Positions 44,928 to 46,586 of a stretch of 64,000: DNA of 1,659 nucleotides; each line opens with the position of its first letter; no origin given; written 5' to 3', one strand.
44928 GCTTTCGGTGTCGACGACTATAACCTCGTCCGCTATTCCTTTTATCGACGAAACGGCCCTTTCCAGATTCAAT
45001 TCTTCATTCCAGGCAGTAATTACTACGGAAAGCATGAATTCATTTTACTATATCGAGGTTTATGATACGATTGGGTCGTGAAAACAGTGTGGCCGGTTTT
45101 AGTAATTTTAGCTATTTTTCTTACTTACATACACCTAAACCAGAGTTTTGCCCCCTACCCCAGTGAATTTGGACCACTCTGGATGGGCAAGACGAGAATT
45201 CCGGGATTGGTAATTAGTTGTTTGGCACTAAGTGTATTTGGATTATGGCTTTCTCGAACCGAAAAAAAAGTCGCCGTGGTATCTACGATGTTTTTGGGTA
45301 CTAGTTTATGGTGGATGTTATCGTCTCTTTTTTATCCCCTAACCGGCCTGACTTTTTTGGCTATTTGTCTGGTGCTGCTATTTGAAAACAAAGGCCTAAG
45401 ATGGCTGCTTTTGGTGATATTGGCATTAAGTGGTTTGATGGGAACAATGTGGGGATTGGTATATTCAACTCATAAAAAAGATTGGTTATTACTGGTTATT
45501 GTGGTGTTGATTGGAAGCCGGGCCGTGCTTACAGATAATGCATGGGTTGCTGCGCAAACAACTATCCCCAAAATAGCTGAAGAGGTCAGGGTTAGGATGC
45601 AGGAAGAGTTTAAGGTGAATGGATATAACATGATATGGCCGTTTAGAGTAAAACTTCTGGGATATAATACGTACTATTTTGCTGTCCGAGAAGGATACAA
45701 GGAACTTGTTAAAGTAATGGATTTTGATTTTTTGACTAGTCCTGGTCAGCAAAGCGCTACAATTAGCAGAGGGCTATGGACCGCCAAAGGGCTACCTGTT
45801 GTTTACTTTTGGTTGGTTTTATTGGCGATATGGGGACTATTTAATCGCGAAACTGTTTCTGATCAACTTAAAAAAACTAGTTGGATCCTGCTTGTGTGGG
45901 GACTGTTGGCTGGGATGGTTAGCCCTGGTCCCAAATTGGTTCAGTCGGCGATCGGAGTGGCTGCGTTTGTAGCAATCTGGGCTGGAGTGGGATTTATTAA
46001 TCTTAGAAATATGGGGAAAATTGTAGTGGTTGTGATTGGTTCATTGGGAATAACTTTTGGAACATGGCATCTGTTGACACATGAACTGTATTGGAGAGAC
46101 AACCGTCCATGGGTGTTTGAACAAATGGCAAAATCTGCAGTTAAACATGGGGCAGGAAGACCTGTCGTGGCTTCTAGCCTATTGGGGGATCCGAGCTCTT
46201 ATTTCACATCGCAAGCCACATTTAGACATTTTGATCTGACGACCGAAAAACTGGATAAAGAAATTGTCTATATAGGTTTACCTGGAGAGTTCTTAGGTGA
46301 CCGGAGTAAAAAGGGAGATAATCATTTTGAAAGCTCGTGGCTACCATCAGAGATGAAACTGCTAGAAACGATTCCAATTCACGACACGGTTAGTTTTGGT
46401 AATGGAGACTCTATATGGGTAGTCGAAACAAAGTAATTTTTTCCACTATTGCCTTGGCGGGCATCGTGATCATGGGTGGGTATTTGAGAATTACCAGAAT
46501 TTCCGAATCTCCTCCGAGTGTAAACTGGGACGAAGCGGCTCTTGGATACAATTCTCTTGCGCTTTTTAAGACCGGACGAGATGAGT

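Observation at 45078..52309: Plus-strand operon made only of membrane proteins (five GT-C-type candidates, no soluble enzyme)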

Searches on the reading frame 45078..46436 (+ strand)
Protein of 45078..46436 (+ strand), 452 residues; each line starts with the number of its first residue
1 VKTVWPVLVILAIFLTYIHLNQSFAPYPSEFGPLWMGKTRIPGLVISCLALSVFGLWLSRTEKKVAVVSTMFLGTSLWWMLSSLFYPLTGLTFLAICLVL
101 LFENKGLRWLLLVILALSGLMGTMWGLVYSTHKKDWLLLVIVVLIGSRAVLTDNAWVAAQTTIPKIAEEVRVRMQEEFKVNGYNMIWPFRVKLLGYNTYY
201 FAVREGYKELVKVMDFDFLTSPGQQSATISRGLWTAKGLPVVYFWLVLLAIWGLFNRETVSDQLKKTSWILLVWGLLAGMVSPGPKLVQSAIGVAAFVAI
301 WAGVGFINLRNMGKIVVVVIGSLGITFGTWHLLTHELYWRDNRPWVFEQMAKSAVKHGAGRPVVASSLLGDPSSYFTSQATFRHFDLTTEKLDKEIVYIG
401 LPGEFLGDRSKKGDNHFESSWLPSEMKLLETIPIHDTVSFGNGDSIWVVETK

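Call 5: search_protein_families(library=pfam, proteins=[window:45078-46436:+], max_evalue=0.1)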
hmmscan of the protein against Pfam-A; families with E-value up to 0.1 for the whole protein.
window:45078-46436:+ (452 aa): 0 families

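Call 6: search_protein_families(library=pfam, proteins=[window:45078-46436:+], max_evalue=10)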
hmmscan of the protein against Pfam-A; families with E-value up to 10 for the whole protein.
window:45078-46436:+ (452 aa): 0 families

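Call 7: search_protein_families(library=ncbifam, proteins=[window:45078-46436:+], max_evalue=10)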
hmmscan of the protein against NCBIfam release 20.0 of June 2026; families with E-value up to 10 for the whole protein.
window:45078-46436:+ (452 aa): 0 families

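Call 12: find_homologous_proteins(query=window:45078-46436:+)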
Query window:45078-46436:+ (452 aa): 1 proteins with E <= 0.001 among 8000 candidates.
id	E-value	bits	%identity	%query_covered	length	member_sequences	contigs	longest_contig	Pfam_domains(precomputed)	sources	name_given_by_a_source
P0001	0.0e+0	1020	100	100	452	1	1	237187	-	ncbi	-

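Call 14: find_encoding_contigs(protein=P0001, flank=10000, max_places=3)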
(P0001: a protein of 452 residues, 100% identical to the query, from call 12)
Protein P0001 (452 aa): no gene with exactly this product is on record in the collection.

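Call 32: search_protein_representatives(protein=window:45078-46436:+)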
Query: 452 residues. Proteins with E-value up to 0.001 (for the whole library): 53; up to 1e-10: 21; up to 1e-30: 16. The best 53 are listed.
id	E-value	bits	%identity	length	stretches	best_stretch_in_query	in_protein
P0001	0.0e+00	1019.9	100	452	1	1-452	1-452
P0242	5.4e-58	213.5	39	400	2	154-452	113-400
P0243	6.2e-56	206.7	36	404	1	79-450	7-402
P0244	8.3e-55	203.0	36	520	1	44-451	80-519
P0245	3.1e-53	197.8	36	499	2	39-376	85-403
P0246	4.2e-48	180.9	34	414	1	103-450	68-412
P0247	1.8e-47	178.8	35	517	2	40-376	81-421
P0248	3.1e-45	171.5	36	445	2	120-376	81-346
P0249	1.2e-43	166.2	42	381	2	311-450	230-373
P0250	1.2e-43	166.2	33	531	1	33-450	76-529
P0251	1.7e-42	162.4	35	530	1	40-451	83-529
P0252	6.2e-37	144.1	32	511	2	14-376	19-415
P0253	4.0e-36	141.4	33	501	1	72-450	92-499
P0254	9.5e-35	136.9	30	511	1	44-450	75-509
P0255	5.0e-33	131.2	32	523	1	40-450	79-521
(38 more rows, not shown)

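Call 43: search_solved_structures(query=A3, max_evalue=10)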
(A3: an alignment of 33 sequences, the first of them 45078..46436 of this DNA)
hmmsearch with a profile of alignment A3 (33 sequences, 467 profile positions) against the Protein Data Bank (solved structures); distinct sequences matched with E-value up to 10: 5.
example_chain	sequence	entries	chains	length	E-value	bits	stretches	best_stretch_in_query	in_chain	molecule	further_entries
7oph_A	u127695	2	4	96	0.41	12.9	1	239-313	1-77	Potassium channel protein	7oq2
7oor_A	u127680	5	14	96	0.42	12.8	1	239-313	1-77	Potassium channel protein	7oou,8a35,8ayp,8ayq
7pa0_A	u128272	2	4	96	0.47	12.6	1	239-313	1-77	Potassium channel protein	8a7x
8xfq_A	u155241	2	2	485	1.7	10.8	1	418-465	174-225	mannuronan 5-epimerase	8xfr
8ja4_A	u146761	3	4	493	1.7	10.8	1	418-465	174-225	mannuronan 5-epimerase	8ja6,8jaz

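Call 53: predict_structure(alignment_id=A3)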
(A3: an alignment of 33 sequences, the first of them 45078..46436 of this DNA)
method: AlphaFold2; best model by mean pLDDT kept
length: 452 residues; sequences in the alignment: 33
mean_pLDDT: 88.0   pTM: 0.88
mean pLDDT of the five models: 88.0, 87.8, 87.8, 86.9, 86.1
residues with pLDDT >= 90: 279; 70-90: 135; 50-70: 22; < 50: 16
segments of 3 or more residues with pLDDT < 50: 154-159, 227-235
pLDDT, mean of each block of 10 residues (from residue 1): 93 97 88 64 95 97 97 97 92 95 93 86 89 84 73 48 73 87 88 76 79 81 53 60 93 97 96 92 79 96 98 97 95 91 93 94 95 87 95 96 97 95 98 92 97 95
secondary structure, 60 per line:
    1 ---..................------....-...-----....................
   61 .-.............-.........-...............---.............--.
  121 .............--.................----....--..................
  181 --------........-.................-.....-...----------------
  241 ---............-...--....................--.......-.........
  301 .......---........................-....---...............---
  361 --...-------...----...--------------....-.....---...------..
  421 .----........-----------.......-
elements in order: H4-21 H28-31 H41-61 H63-75 H77-85 H87-101 H105-117 H120-133 H136-152 H157-160 H163-180 H189-196 H198-214 H216-220 H244-255 H262-281 H284-290 H292-307 H311-334 H336-339 H343-357 E363-365 E380-382 E397-400 H402-406 E426-433 E445-451

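Call 85: fold_search(model_id=the predicted structure, library=pdb)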
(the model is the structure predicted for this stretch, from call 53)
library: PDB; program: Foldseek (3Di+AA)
matches with E <= 10: 207; with E <= 0.001: 0
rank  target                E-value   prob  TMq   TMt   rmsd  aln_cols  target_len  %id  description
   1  9s6t_A                1.2e-03  1.00  0.44  0.42  10.9       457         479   12  Ternary cryo-EM structure of chicken ALG12 with Dol25-PP-GlcNAc2Man7, Dol25-P-Man, and Fab (released 2026-03-18)
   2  5f15                  1.2e-03  1.00  0.40  0.34  11.9       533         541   14  Crystal Structure of ArnT from Cupriavidus metallidurans bound to Undecaprenyl phosphate (released 2016-02-17)
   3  9s6u_A                1.7e-03  1.00  0.39  0.33  13.8       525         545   12  Ternary cryo-EM structure of human ALG9 with Dol25-PP-GlcNAc2Man8, Dol25-P-Man and Fab (released 2026-03-18)
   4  9s6s_A                2.1e-03  1.00  0.41  0.36  11.9       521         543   13  Ternary cryo-EM structure of human ALG9 with Dol25-PP-GlcNAc2Man6, Dol25-P-Man and Fab (released 2026-03-18)
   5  6s7t_A                2.2e-03  1.00  0.35  0.25  14.4       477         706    9  Cryo-EM structure of human oligosaccharyltransferase complex OST-B (released 2019-12-18)
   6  8agc_A                2.3e-03  1.00  0.31  0.22  14.7       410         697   14  Structure of yeast oligosaccharylransferase complex with lipid-linked oligosaccharide and non-acceptor peptide bound (released 2022-12-07)
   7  6gxc_A                2.5e-03  1.00  0.37  0.26  15.3       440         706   12  Bacterial oligosaccharyltransferase PglB in complex with an inhibitory peptide and a reactive lipid-linked oligosaccha (released 2018-11-14)
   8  6s7o_A                2.9e-03  1.00  0.40  0.30  15.0       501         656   11  Cryo-EM structure of human oligosaccharyltransferase complex OST-A (released 2019-12-18)
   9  5ezm                  3.8e-03  1.00  0.43  0.37  11.6       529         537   13  Crystal Structure of ArnT from Cupriavidus metallidurans in the apo state (released 2016-02-17)
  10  3rce_A                1.9e-02  0.99  0.36  0.26  16.0       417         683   13  Bacterial oligosaccharyltransferase PglB (released 2011-06-15)
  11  3waj                  3.6e-02  0.96  0.38  0.24  14.8       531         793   12  Crystal structure of the Archaeoglobus fulgidus oligosaccharyltransferase (O29867_ARCFU) complex with Zn and sulfate (released 2013-10-30)
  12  7wld_U                1.2e-01  0.77  0.30  0.32  14.1       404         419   13  Cryo-EM structure of the human glycosylphosphatidylinositol transamidase complex at 2.53 Angstrom resolution (released 2022-04-27)
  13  6w98_A                1.4e-01  0.66  0.33  0.15  15.4       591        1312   11  Single-Particle Cryo-EM Structure of Arabinofuranosyltransferase AftD from Mycobacteria (released 2020-05-13)
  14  9ugu                  1.4e-01  0.11  0.11  0.11  23.1       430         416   14  Cryo-EM Structure of Apo-G6PT1 (released 2026-01-07)
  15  9ub7_B                2.3e-01  0.60  0.28  0.31  15.0       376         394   12  Structure of glycosylphosphatidylinositol transamidase,state 1 (released 2026-04-08)
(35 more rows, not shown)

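Call 93: find_related_loci(query=A7, collection=metagenome_contigs, flank=6000)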
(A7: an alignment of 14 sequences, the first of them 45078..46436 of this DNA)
Query A7 (452 aa) in metagenome_contigs; peptide patterns used: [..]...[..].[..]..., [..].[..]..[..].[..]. (x = any residue, [..] = any of these).
322 stretches matched a pattern; 9 encode a relative of the query (tblastn E <= 1e-3); 9 distinct loci.
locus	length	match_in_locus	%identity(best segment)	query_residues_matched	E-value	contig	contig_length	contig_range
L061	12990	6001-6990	37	138-450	2e-59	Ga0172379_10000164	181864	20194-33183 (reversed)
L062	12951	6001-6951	31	156-452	8e-50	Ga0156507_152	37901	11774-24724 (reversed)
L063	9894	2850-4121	29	40-452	8e-47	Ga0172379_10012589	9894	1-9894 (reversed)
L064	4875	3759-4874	31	103-449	6e-46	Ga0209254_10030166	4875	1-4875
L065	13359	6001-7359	22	62-452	2e-16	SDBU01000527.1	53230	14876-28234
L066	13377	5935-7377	22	39-452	1e-12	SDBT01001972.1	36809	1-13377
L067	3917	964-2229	22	40-409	1e-10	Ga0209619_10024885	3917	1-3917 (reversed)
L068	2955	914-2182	24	40-410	2e-8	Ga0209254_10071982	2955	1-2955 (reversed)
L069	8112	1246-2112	22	189-450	1e-5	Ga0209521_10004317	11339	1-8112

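Call 99: search_protein_families(library=pfam, alignment_id=A3, max_evalue=0.01)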
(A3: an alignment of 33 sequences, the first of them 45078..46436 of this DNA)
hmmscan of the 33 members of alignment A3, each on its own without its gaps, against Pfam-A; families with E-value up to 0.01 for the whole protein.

A. member 1, window:45078-46436:+ (452 aa): 0 families

B. families by the number of members that match (of 33 scanned): 3 families
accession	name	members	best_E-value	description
PF19529.4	DUF6057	2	0.00011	Family of unknown function (DUF6057)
PF03419.18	Peptidase_U4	1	0.0015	Sporulation factor SpoIIGA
PF09852.15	DUF2079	1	0.0048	Predicted membrane protein (DUF2079)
